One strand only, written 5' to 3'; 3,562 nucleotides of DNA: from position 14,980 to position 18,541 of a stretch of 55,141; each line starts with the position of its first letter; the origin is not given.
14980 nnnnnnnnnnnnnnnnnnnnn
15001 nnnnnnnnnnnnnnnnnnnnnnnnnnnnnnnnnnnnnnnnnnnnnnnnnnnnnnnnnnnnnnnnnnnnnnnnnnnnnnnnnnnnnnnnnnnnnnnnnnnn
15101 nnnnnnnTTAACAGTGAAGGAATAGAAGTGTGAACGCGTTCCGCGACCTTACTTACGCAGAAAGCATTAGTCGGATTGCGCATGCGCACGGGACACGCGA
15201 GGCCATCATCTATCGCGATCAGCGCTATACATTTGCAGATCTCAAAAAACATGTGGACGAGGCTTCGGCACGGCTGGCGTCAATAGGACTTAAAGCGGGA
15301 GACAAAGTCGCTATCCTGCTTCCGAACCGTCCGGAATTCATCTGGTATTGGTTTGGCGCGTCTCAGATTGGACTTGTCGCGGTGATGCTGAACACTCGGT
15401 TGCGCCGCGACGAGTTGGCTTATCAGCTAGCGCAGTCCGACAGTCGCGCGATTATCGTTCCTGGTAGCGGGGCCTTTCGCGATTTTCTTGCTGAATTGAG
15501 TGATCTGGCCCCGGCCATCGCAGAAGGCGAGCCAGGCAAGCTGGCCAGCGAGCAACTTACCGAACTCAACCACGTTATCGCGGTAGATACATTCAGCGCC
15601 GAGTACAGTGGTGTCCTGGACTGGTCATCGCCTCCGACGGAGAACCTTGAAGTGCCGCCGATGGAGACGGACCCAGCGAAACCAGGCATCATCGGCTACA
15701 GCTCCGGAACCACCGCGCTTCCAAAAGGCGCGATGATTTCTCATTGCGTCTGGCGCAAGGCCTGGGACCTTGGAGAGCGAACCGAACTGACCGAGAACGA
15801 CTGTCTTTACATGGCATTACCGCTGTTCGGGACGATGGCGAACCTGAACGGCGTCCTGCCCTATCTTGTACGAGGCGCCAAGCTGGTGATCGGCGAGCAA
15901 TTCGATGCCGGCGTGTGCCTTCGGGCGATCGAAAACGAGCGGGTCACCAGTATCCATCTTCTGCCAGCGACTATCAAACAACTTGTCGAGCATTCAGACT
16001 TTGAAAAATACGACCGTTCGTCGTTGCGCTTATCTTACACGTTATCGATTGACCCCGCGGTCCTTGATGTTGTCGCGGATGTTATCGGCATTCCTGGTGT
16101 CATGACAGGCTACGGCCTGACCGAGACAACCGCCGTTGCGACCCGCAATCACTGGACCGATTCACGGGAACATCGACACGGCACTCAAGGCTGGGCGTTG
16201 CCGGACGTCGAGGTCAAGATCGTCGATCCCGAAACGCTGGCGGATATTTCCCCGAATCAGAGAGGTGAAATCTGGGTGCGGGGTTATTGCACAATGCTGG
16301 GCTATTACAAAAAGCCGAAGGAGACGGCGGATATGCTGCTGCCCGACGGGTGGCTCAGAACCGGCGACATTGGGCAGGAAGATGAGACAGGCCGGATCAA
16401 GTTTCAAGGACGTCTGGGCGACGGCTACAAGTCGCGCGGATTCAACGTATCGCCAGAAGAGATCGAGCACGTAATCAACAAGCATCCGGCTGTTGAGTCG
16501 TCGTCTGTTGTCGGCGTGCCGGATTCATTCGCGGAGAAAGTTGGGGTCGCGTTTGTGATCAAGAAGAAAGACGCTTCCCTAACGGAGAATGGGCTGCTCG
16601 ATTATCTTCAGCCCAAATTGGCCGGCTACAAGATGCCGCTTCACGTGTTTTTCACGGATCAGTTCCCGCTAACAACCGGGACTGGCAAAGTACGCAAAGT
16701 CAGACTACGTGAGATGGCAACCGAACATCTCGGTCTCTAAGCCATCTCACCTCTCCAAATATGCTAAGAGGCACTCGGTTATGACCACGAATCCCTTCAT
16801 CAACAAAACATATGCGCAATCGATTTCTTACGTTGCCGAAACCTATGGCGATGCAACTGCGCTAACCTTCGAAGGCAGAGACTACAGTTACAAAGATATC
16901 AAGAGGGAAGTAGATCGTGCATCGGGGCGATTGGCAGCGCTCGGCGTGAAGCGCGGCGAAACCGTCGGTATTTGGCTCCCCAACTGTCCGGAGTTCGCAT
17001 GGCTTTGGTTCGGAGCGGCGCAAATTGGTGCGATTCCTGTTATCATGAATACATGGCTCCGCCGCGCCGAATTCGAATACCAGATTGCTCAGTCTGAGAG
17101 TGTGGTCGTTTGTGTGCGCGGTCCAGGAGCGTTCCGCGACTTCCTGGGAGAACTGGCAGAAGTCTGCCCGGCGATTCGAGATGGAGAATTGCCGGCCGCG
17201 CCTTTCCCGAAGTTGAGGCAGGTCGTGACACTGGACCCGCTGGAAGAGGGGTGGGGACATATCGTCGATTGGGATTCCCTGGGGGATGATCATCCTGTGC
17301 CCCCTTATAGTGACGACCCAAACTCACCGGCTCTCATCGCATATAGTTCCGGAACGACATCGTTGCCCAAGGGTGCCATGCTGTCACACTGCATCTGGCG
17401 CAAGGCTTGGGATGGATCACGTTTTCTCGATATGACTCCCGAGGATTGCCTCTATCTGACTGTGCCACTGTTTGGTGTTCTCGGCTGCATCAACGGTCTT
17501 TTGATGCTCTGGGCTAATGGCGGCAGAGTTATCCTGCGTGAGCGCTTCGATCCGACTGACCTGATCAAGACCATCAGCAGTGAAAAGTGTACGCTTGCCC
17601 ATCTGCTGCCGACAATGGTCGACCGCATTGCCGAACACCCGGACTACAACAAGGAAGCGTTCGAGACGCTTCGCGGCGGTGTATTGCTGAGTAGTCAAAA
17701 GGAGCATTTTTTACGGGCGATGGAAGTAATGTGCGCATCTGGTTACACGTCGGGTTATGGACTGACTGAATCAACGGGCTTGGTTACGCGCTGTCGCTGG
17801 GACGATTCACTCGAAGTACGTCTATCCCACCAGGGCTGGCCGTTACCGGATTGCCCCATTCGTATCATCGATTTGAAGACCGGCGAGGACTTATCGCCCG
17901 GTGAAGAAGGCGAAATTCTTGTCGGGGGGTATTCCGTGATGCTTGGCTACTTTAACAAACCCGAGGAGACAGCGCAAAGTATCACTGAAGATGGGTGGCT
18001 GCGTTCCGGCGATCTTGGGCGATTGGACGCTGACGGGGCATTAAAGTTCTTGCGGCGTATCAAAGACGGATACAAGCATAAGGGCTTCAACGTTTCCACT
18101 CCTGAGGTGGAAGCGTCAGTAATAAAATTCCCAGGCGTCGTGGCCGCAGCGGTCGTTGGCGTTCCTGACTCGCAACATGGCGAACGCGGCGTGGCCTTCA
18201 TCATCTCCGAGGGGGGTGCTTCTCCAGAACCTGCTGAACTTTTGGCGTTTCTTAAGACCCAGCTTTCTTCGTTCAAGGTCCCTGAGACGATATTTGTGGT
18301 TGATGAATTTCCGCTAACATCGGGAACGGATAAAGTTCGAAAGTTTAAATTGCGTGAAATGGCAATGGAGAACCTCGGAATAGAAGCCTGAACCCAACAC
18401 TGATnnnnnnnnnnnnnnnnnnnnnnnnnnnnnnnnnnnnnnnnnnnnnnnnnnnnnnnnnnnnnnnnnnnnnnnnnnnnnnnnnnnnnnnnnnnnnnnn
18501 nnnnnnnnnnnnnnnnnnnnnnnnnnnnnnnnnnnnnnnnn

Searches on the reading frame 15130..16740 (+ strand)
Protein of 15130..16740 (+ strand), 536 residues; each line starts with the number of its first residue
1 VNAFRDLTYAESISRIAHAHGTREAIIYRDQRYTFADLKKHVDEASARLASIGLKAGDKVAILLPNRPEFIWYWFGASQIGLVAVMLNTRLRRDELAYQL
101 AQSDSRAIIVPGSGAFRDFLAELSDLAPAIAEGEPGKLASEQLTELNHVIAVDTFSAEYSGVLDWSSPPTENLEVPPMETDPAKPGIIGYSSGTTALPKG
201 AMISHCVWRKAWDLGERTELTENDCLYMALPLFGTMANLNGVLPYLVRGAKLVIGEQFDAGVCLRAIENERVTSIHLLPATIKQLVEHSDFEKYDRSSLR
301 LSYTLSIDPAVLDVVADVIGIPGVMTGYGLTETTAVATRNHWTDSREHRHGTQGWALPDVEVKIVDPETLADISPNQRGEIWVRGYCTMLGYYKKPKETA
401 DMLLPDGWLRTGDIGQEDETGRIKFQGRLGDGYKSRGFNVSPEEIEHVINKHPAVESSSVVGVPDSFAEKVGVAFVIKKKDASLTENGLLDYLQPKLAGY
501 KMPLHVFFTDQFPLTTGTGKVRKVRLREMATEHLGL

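Call 34: search_protein_families(library=pfam, proteins=[window:15130-16740:+], max_evalue=0.0001)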
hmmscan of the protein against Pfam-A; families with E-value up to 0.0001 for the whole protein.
window:15130-16740:+ (536 aa): 2 families
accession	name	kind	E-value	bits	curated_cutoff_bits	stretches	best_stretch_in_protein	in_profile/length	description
PF00501.34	AMP-binding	-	1.7e-77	261.3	29.9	1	16-393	4-384/384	AMP-binding enzyme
PF13193.12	AMP-binding_C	-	7e-13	49.7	24.5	1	444-520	1-76/76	AMP-binding enzyme C-terminal domain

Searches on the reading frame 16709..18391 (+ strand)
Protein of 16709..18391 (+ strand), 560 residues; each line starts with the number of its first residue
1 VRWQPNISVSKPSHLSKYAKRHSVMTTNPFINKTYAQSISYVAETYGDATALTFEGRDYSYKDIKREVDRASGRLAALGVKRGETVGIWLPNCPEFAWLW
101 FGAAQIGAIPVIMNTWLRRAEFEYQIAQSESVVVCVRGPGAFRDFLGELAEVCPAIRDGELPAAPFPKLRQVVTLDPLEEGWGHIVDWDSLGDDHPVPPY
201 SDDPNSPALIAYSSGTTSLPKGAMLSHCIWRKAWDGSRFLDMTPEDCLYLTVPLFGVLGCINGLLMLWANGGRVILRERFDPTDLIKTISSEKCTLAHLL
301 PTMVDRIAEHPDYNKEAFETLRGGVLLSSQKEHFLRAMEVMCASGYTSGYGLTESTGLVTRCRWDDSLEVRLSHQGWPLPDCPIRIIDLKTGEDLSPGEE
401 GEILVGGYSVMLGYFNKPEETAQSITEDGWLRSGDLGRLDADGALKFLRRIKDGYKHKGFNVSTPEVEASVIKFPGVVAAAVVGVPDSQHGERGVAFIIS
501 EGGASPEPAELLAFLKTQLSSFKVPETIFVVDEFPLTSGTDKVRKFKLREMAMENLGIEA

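Call 35: search_protein_families(library=pfam, proteins=[window:16709-18391:+], max_evalue=0.0001)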
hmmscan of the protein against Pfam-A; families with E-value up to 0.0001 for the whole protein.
window:16709-18391:+ (560 aa): 2 families
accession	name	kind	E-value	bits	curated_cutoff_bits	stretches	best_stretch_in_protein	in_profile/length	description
PF00501.34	AMP-binding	-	1.6e-71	241.6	29.9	1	42-415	4-384/384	AMP-binding enzyme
PF13193.12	AMP-binding_C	-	7.8e-15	56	24.5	1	466-537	1-72/76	AMP-binding enzyme C-terminal domain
